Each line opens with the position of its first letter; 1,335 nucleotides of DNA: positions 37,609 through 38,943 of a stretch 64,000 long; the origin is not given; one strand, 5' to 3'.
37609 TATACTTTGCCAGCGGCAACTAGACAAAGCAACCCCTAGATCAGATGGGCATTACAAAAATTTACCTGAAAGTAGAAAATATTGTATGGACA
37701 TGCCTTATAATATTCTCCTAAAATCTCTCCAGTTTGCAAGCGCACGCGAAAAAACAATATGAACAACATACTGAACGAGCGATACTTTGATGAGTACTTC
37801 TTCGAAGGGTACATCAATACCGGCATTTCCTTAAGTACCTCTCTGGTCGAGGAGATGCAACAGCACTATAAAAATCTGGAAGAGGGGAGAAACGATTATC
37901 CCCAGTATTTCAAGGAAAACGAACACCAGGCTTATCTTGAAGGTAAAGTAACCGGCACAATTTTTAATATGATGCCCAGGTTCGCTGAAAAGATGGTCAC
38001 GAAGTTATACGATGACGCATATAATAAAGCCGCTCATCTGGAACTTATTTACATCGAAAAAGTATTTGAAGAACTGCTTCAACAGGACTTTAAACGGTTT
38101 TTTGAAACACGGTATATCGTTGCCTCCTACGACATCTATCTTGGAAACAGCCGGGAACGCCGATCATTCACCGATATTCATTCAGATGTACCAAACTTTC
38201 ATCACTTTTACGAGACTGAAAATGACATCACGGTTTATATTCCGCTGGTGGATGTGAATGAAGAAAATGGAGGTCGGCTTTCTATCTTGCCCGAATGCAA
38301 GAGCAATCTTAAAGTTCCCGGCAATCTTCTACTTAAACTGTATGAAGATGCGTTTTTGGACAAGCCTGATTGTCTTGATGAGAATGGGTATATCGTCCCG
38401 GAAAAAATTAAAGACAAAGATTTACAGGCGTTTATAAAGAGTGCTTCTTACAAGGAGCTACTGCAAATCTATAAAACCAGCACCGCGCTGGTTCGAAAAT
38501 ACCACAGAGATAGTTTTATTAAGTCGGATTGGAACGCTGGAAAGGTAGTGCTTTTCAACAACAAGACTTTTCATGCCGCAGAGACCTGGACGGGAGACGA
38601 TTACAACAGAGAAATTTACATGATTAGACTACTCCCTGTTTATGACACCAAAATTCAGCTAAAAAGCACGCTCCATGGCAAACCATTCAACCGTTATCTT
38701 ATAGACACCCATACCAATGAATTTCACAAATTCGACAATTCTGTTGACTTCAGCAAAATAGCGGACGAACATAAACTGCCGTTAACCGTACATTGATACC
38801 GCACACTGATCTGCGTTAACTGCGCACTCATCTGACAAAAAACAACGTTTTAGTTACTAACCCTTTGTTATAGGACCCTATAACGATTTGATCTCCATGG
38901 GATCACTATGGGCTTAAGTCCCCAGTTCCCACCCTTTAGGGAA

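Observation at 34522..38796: Divergently oriented pair of paralogous HxD...H proteins of unrecognised family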

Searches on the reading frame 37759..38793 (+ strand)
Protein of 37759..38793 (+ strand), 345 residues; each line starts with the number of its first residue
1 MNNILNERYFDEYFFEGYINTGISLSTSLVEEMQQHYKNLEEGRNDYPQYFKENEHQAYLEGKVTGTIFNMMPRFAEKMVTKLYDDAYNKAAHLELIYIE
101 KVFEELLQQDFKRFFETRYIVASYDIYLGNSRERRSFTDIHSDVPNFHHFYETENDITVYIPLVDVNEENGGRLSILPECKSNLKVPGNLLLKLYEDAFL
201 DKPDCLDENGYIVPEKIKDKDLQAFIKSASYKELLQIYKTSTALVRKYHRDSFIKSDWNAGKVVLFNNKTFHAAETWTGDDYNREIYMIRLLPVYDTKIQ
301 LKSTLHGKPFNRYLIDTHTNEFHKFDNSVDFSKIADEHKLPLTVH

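Call 4: search_protein_families(library=pfam, proteins=[window:37759-38793:+], max_evalue=1)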
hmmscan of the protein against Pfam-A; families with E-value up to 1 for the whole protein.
window:37759-38793:+ (345 aa): 1 family
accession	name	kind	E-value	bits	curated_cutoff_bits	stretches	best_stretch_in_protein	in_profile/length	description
PF05721.19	PhyH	-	1.5e-06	29.1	22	1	17-281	5-209/213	Phytanoyl-CoA dioxygenase (PhyH)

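Call 6: search_solved_structures(query=window:37759-38793:+, max_evalue=10, show_alignments=2)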
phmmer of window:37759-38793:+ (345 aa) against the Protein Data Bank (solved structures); distinct sequences matched with E-value up to 10: 0.

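Call 7: find_homologous_proteins(query=window:37759-38793:+, max_evalue=0.001)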
Query window:37759-38793:+ (345 aa): 107 proteins with E <= 0.001 among 1148 candidates.
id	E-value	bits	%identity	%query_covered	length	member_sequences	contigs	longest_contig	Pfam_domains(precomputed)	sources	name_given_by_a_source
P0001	1.6e-231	786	100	100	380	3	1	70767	PF05721.20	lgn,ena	-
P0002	1.1e-150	520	67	99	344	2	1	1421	PF05721.20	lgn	-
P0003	2.0e-150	519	67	99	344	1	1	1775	PF05721.20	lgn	-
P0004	1.4e-149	516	67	99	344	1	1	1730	PF05721.20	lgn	-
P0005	1.7e-149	516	66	99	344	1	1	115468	PF05721.20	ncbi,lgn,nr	ncbi:MAG: phytanoyl-CoA dioxygenase family protein [Methylobacter tundripaludum]|nr:phytanoyl-CoA di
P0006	2.3e-149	515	65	99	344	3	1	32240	-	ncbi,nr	ncbi:MAG: phytanoyl-CoA dioxygenase family protein [Methylobacter sp.]|nr:phytanoyl-CoA dioxygenase 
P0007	3.5e-149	515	66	100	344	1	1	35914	PF05721.20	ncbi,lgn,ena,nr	ncbi:MAG: phytanoyl-CoA dioxygenase family protein [Gammaproteobacteria bacterium]|nr:phytanoyl-CoA 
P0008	5.5e-149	514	66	99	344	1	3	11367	PF05721.20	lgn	-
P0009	6.3e-149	514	66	99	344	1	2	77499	PF05721.20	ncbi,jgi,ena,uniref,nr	ncbi:MAG: phytanoyl-CoA dioxygenase family protein [Methylobacter tundripaludum]|uniref:Phytanoyl-Co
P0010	7.2e-149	514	66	99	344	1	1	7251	PF05721.20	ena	-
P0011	1.0e-148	513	66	99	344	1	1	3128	PF05721.20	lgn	-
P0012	1.9e-148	512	66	99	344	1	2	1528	PF05721.20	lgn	-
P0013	2.0e-148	512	66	99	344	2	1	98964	PF05721.20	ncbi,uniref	ncbi:phytanoyl-CoA dioxygenase family protein [Methylobacter sp. Wu8]|uniref:phytanoyl-CoA dioxygena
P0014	2.6e-148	512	66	99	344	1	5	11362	PF05721.20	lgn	-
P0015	3.7e-148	511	65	99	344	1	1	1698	PF05721.20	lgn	-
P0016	1.3e-147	510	65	99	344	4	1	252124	PF05721.20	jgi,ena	-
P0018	1.6e-146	506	64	99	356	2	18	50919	-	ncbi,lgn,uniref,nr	ncbi:MAG: hypothetical protein ETSY1_46135 (plasmid) [Candidatus Entotheonella factor]|uniref:Phytan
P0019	2.6e-146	505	63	100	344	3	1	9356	PF05721.20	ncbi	-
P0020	5.7e-146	504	64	100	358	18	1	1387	PF05721.20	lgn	-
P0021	4.6e-144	498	65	99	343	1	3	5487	PF05721.20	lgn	-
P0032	8.3e-121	422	54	99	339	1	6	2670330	-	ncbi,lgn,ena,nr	ncbi:MAG: hypothetical protein GKR95_02970 [Gammaproteobacteria bacterium]|nr:hypothetical protein [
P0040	3.8e-113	396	51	99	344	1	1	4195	PF05721.20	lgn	-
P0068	2.4e-104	367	49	99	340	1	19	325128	-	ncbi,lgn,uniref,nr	ncbi:MAG: hypothetical protein ETSY1_46130 (plasmid) [Candidatus Entotheonella factor]|uniref:Unchar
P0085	2.0e-99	351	49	93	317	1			-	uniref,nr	uniref:Uncharacterized protein n=1 Tax=symbiont bacterium of Paederus fuscipes TaxID=176282 RepID=Q6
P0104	1.8e-76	276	41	99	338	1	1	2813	PF05721.20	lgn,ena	-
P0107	2.0e-73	266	39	99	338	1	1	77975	PF05721.20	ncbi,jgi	jgi:hypothetical protein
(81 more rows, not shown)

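Call 8: search_protein_families(library=ncbifam, proteins=[window:37759-38793:+], max_evalue=0.1)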
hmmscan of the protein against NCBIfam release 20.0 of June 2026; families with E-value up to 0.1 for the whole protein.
window:37759-38793:+ (345 aa): 0 families

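Call 27: search_solved_structures(query=A1, max_evalue=10, show_alignments=3)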
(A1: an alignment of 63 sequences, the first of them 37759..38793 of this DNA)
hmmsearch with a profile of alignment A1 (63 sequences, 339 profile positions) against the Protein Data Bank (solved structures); distinct sequences matched with E-value up to 10: 0.

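Call 28: find_related_loci(query=A1, collection=genome_contigs, flank=10000)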
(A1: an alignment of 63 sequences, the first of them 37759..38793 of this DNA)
Query A1 (345 aa) in genome_contigs; peptide patterns used: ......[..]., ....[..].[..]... (x = any residue, [..] = any of these).
52 stretches matched a pattern; 21 encode a relative of the query (tblastn E <= 1e-3); 19 distinct loci.
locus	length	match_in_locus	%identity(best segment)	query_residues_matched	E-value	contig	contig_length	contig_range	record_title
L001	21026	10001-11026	67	1-342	6e-157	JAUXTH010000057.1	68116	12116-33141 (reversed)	MAG: Methylobacter sp. isolate C13_maxbin.026_sub C13_k141_58776, whole genome shotgun sequence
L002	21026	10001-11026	66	1-342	4e-155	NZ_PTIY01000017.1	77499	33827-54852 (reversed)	Methylobacter tundripaludum strain OWC-G53F Ga0139037_117, whole genome shotgun sequence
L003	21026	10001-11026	65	1-342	6e-155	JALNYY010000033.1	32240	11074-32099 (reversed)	MAG: Methylobacter sp. isolate SO_2017_GW1 bin 29 NODE_6009_length_32240_cov_2.174042_OW334_2017, whole genome shotgun s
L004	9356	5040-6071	63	1-344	3e-153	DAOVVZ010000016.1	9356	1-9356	MAG TPA_asm: Methylomarinum sp. isolate CSMAG_1718 CSMAG_1718_k141_534582_length_9356_cov_6.0000, whole genome shotgun s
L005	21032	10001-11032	64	1-344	2e-152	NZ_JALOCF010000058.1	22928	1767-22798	MAG: Methylobacter sp. isolate SO_2017_LW4 bin 67 scaffold_4548_c1_LW137-91_2017, whole genome shotgun sequence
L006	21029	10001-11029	64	1-343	7e-152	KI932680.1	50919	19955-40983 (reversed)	MAG: Candidatus Entotheonella sp. TSY1 plasmid pTSY unlocalized plasmid scaffold pTSY_scaffold00002, whole genome shotgu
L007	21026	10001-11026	61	1-342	7e-145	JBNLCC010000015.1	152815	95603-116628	MAG: Methylococcaceae bacterium isolate C2.bin.12.orig k141_2152231, whole genome shotgun sequence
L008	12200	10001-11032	60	1-344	7e-139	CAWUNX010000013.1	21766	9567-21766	MAG: uncultured Methylocucumis sp. isolate SRR1522971_concoct_76_1705335399 genome assembly, contig: ERZ11848521.695, wh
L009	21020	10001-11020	53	1-343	1e-119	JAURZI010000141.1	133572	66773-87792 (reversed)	MAG: Methylovulum sp. isolate E6_concoct.bin.140_sub E6_k141_274938, whole genome shotgun sequence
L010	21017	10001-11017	52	1-342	9e-117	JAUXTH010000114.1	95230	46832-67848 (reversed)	MAG: Methylobacter sp. isolate C13_maxbin.026_sub C13_k141_69077, whole genome shotgun sequence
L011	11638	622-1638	51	1-342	5e-115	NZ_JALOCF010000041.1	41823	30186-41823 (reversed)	MAG: Methylobacter sp. isolate SO_2017_LW4 bin 67 scaffold_223_c2_LW137-91_2017, whole genome shotgun sequence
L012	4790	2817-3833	50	1-342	3e-115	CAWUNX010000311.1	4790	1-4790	MAG: uncultured Methylocucumis sp. isolate SRR1522971_concoct_76_1705335399 genome assembly, contig: ERZ11848521.17641,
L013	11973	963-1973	49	1-340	1e-112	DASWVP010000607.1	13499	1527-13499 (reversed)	MAG TPA_asm: Azospirillum sp. isolate SMAG_U3633 k141_29601, whole genome shotgun sequence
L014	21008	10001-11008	48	1-339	6e-112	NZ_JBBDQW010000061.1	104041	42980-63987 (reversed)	MAG: Tistlia sp. isolate LejiaC_71_41 Lejia_C_436_length_104041_cov_22, whole genome shotgun sequence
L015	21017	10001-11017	48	1-342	2e-110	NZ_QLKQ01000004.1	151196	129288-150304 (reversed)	Azospirillum brasilense strain HAMBI_3172 CKLFCLNC_4, whole genome shotgun sequence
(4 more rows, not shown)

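Call 34: predict_structure(alignment_id=A1)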
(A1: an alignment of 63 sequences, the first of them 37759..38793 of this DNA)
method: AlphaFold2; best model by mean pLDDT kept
length: 345 residues; sequences in the alignment: 63
mean_pLDDT: 93.8   pTM: 0.92
mean pLDDT of the five models: 93.8, 93.3, 93.2, 92.3, 90.3
residues with pLDDT >= 90: 284; 70-90: 56; 50-70: 4; < 50: 1
segments of 3 or more residues with pLDDT < 50: none
pLDDT, mean of each block of 10 residues (from residue 1): 96 97 98 97 91 86 85 88 91 97 98 98 97 80 89 95 97 95 89 96 97 96 95 94 94 97 96 93 96 96 94 98 97 96 72
secondary structure, 60 per line:
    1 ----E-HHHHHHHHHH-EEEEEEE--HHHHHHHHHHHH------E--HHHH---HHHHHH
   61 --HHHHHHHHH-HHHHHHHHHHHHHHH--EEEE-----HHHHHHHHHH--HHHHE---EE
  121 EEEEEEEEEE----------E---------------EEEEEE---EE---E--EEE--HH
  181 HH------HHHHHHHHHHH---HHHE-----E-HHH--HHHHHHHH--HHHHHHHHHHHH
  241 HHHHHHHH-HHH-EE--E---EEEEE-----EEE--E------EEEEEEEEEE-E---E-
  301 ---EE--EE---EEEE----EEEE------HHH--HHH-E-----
elements in order: H7-16 E18-24 H27-38 H48-51 H55-60 H63-71 H73-87 E90-93 H99-108 H111-114 E119-130 E157-162 E174-176 H179-182 H189-199 H219-226 H229-248 E262-266 E272-274 E284-293 E313-316 E321-324

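Call 36: fold_search(model_id=the predicted structure, library=pdb)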
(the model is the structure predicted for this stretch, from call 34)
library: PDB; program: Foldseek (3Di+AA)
matches with E <= 10: 1345; with E <= 0.001: 256
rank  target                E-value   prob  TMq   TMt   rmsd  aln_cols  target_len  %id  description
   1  3nnl_A                7.9e-08  1.00  0.42  0.46   9.7       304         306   13  Halogenase domain from CurA module (crystal form III) (released 2010-07-28)
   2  3nnf                  7.9e-08  1.00  0.43  0.46  10.0       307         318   15  Halogenase domain from CurA module with Fe, chloride, and alpha-ketoglutarate (released 2010-07-28)
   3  7dt0_E                2.7e-07  1.00  0.35  0.48  11.8       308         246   12  Proline hydroxylase H11-N101I mutant (released 2022-01-12)
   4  5ncj_B                3.9e-07  1.00  0.37  0.47  13.6       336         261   12  GriE in complex with manganese, succinate and (2S,4R)-5-hydroxyleucine (released 2017-10-04)
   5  4xcb_D                4.2e-07  1.00  0.35  0.46  14.9       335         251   10  Crystal Structure of HygX from Streptomyces hygroscopicus with nickel, 2-oxoglutarate, and hygromycin B bound (released 2015-08-05)
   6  4xca_D                5.3e-07  1.00  0.40  0.51   9.2       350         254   10  Crystal Structure of HygX from Streptomyces hygroscopicus with nickel and 2-oxoglutarate bound (released 2015-08-05)
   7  8fni_14               6.3e-07  1.00  0.37  0.40  13.5       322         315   12  Cryo-EM structure of RNase-treated RESC-B in trypanosomal RNA editing (released 2023-07-19)
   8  7dt0_D                6.7e-07  1.00  0.33  0.46  15.6       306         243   11  Proline hydroxylase H11-N101I mutant (released 2022-01-12)
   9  5epa_A                8.0e-07  1.00  0.37  0.48  13.6       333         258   14  Crystal structure of non-heme alpha ketoglutarate dependent carbocyclase SnoK from nogalamycin biosynthesis (released 2016-05-11)
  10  3nnj_A                8.0e-07  1.00  0.34  0.37  14.4       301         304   13  Halogenase domain from CurA module (apo Hal) (released 2010-07-28)
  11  3nnj_B                1.0e-06  1.00  0.35  0.40  13.6       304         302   13  Halogenase domain from CurA module (apo Hal) (released 2010-07-28)
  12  4xcb_A                1.0e-06  1.00  0.35  0.44  15.7       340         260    9  Crystal Structure of HygX from Streptomyces hygroscopicus with nickel, 2-oxoglutarate, and hygromycin B bound (released 2015-08-05)
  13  5nci_A                1.1e-06  1.00  0.33  0.41  15.4       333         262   12  GriE in complex with cobalt, alpha-ketoglutarate and l-leucine (released 2017-10-04)
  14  7dt0_H                1.1e-06  1.00  0.33  0.46  14.2       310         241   12  Proline hydroxylase H11-N101I mutant (released 2022-01-12)
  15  5nci_B                1.1e-06  1.00  0.36  0.45  12.6       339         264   12  GriE in complex with cobalt, alpha-ketoglutarate and l-leucine (released 2017-10-04)
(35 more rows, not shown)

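Call 37: find_encoding_contigs(protein=P0032, flank=3000, max_places=3)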
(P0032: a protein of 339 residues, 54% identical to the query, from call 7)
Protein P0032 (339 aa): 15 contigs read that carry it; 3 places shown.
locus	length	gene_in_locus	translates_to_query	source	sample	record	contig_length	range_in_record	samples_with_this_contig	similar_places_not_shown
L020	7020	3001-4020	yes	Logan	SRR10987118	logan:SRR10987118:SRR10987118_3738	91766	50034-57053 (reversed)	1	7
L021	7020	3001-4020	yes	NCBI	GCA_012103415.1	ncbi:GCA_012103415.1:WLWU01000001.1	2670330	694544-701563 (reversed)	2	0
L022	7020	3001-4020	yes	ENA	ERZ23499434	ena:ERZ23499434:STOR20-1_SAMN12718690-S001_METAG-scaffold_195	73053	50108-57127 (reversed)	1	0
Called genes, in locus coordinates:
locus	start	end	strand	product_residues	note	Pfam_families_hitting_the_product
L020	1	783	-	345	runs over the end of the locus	PF05721:PhyH (weak)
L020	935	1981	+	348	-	PF02353:CMAS, PF13489:Methyltransf_23, PF01209:Ubie_methyltran (weak), PF13649:Methyltransf_25, PF13847:Methyltransf_31, PF08241:Methyltransf_11, PF08242:Methyltransf_12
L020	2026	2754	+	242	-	PF05721:PhyH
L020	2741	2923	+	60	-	-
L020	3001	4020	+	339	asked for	-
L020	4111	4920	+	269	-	PF02353:CMAS, PF13489:Methyltransf_23 (weak), PF01209:Ubie_methyltran, PF08241:Methyltransf_11, PF13649:Methyltransf_25, PF13847:Methyltransf_31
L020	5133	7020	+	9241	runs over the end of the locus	-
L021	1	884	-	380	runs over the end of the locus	PF05721:PhyH (weak)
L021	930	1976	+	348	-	PF02353:CMAS, PF13489:Methyltransf_23, PF01209:Ubie_methyltran (weak), PF13649:Methyltransf_25, PF13847:Methyltransf_31, PF08241:Methyltransf_11, PF08242:Methyltransf_12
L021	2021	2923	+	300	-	PF05721:PhyH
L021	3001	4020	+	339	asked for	-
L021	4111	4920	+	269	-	PF02353:CMAS, PF13489:Methyltransf_23 (weak), PF01209:Ubie_methyltran, PF08241:Methyltransf_11, PF13649:Methyltransf_25, PF13847:Methyltransf_31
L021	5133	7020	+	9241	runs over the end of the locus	-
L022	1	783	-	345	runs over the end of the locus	PF05721:PhyH (weak)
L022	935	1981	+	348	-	PF02353:CMAS, PF13489:Methyltransf_23, PF01209:Ubie_methyltran (weak), PF13649:Methyltransf_25, PF13847:Methyltransf_31, PF08241:Methyltransf_11, PF08242:Methyltransf_12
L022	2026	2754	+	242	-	PF05721:PhyH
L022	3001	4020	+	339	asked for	-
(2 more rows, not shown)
